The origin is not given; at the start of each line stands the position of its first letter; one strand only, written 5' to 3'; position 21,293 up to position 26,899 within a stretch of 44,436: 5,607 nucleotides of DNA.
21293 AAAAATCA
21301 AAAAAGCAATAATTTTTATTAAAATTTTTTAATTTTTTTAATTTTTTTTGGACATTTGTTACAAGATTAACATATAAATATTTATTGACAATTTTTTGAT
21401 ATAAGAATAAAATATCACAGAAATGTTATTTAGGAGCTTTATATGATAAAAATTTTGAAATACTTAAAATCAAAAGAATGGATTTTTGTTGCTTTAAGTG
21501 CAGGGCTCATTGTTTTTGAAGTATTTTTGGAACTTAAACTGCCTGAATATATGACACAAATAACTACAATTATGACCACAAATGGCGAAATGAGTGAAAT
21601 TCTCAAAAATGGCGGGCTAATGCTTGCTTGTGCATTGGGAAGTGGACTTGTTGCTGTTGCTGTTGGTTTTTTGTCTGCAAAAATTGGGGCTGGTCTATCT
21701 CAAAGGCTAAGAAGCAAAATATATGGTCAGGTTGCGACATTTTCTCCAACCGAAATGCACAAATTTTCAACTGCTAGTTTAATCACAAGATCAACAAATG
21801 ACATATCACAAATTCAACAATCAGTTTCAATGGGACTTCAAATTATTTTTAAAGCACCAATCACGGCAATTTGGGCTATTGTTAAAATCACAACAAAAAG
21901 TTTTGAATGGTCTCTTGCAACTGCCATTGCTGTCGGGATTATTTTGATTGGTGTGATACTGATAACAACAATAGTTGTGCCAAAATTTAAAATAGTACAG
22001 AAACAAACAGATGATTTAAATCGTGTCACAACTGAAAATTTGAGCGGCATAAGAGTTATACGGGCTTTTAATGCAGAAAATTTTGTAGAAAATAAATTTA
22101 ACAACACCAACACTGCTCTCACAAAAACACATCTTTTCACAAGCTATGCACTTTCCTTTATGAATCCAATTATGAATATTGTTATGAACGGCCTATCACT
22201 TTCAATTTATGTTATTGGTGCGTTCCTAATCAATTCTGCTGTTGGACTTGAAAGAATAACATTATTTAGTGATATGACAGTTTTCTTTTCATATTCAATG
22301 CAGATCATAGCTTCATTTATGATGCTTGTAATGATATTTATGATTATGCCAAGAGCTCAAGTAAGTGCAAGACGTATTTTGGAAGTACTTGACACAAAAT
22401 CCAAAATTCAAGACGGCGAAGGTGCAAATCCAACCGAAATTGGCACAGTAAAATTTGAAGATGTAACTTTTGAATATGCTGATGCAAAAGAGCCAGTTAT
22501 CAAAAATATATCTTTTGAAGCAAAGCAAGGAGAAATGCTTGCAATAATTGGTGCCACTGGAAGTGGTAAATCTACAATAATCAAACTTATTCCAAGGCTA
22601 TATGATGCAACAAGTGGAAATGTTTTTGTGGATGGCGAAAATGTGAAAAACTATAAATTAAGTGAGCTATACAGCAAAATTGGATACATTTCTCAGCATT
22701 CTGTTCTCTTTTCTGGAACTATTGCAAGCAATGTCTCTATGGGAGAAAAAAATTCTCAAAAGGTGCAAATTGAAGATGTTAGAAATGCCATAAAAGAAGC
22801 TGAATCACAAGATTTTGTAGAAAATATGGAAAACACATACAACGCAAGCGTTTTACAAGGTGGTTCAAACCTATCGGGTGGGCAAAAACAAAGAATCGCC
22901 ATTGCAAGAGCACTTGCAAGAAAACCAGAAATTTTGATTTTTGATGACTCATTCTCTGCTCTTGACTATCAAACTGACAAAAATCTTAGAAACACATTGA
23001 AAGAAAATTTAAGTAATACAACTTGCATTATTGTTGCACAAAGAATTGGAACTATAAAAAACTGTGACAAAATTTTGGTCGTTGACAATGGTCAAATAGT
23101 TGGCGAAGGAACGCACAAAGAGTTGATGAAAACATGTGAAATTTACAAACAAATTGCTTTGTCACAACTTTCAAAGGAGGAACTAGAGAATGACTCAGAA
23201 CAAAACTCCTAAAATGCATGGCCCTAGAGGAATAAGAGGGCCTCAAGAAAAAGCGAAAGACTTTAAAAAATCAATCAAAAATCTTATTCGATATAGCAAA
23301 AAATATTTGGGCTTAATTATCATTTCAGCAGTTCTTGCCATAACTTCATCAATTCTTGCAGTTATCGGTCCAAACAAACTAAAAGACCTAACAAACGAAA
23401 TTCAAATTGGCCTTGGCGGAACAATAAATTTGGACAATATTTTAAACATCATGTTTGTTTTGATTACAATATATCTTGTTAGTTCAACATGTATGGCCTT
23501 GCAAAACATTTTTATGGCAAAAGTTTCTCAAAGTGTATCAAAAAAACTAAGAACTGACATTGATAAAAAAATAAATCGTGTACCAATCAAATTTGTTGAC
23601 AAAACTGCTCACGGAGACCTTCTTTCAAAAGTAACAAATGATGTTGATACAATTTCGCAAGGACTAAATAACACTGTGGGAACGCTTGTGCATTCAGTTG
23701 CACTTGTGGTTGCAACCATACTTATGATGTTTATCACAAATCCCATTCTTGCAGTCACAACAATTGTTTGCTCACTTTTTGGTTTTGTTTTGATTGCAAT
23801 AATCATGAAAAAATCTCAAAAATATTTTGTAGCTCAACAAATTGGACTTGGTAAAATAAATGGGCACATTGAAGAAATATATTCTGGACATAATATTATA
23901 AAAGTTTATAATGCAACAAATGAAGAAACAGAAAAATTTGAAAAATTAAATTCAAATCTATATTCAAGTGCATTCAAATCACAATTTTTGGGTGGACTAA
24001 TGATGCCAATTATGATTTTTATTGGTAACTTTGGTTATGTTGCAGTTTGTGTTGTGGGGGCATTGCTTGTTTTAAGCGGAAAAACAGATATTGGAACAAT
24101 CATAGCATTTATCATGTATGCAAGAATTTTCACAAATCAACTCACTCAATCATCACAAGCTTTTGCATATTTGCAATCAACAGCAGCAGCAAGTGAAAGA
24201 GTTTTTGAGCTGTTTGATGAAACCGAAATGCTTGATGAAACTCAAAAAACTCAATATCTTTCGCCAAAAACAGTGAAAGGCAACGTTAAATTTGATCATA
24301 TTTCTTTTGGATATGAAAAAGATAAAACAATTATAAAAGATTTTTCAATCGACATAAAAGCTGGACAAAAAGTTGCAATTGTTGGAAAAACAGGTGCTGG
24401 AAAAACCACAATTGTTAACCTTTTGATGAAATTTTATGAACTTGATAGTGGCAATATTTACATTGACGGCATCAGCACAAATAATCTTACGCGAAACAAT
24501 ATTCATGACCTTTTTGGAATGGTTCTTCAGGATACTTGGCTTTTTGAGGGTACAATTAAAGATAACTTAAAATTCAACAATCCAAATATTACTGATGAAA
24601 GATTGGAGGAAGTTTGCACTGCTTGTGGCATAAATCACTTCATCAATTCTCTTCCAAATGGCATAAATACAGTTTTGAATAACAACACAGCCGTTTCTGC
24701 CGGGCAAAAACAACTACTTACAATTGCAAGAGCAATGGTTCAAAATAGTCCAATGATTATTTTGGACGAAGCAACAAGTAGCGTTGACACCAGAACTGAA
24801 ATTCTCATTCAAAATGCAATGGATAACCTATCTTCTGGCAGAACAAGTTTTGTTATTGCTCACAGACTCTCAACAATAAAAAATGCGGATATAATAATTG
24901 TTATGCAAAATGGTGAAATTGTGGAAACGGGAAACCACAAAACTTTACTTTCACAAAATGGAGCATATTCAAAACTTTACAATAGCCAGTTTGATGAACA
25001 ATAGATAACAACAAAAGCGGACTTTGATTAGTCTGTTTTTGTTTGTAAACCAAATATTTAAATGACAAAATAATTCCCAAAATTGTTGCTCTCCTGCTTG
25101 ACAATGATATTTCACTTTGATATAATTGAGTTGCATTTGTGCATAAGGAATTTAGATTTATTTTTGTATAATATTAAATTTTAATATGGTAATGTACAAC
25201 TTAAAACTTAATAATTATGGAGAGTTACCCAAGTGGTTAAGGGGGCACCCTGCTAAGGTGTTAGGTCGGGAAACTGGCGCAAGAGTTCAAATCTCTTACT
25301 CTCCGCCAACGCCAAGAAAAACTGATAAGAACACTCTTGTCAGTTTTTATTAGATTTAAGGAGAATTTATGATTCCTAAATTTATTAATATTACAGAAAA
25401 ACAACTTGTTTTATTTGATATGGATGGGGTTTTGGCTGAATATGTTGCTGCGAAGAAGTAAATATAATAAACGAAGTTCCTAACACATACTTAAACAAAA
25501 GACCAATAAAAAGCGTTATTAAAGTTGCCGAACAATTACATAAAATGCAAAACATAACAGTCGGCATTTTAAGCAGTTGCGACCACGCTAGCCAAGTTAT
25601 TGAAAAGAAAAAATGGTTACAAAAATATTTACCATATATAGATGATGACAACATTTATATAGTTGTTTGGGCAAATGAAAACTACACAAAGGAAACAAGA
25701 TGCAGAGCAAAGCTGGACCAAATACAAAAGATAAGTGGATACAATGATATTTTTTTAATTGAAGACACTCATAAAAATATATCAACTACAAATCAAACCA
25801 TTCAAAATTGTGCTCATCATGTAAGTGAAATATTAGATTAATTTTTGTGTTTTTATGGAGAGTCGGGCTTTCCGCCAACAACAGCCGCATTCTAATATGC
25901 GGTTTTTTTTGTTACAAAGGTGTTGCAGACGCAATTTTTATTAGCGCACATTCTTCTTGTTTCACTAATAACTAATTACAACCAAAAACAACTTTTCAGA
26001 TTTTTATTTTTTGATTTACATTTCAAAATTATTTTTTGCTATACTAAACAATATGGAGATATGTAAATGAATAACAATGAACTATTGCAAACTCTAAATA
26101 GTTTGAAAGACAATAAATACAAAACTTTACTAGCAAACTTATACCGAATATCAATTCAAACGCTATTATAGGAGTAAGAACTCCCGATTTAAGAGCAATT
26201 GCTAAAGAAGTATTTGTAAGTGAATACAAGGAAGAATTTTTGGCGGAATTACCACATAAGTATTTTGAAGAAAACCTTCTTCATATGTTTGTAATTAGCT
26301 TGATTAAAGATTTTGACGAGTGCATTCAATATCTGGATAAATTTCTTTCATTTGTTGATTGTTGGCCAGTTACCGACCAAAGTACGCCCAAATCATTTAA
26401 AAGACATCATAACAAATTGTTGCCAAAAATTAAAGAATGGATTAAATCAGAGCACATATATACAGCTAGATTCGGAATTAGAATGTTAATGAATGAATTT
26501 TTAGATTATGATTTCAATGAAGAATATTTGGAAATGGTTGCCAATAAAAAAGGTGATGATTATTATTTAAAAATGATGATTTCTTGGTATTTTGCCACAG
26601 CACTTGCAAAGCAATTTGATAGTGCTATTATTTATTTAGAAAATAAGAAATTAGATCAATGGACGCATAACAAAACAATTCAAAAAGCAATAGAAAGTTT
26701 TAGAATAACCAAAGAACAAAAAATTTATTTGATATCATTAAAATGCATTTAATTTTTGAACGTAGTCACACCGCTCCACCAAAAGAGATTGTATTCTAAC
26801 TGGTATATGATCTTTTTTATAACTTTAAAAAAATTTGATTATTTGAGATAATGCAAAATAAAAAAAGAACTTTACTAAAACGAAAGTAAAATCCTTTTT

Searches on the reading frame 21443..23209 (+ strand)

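Call 20: search_protein_families(library=pfam, proteins=[window:21443-23209:+], max_evalue=0.001)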
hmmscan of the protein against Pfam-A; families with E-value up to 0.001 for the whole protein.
window:21443-23209:+ (589 aa): 5 families
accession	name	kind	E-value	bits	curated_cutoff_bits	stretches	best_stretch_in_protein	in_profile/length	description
PF00005.33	ABC_tran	-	6.8e-32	111.4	25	1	354-504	2-136/137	ABC transporter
PF00664.28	ABC_membrane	-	4.6e-27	95.8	28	1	21-291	6-273/274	ABC transporter transmembrane region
PF02463.25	SMC_N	-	2.8e-08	33.9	40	1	364-547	25-211/220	RecF/RecN/SMC N terminal domain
PF13401.12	AAA_22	-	0.00016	22.4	27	0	362-423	4-64/130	AAA domain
PF01935.23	DUF87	-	0.00081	20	23.2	0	366-383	26-43/220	Helicase HerA, central domain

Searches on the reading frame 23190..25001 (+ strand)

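Call 86: search_protein_families(library=pfam, proteins=[window:23190-25001:+], max_evalue=0.001)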
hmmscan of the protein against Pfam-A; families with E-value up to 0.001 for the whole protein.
window:23190-25001:+ (604 aa): 4 families
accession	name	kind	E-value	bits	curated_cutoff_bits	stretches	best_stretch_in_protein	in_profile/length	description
PF00664.28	ABC_membrane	-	6.1e-50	170.9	28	1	43-317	1-273/274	ABC transporter transmembrane region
PF00005.33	ABC_tran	-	7.2e-28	98.3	25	1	383-530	2-137/137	ABC transporter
PF02463.25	SMC_N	-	5.9e-06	26.3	40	1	463-572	114-211/220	RecF/RecN/SMC N terminal domain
PF07264.17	EI24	-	8.5e-06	26.5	32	1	32-199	9-143/199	Sulfate transporter CysZ/Etoposide-induced protein 2.4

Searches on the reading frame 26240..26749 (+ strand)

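Call 20: search_protein_families(library=pfam, proteins=[window:26240-26749:+], max_evalue=0.001)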
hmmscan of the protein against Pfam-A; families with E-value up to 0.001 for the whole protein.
window:26240-26749:+ (170 aa): 1 family
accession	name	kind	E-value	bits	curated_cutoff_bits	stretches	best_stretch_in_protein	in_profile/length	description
PF08713.17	DNA_alkylation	-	4.3e-07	30.3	21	1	8-103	64-163/213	DNA alkylation repair enzyme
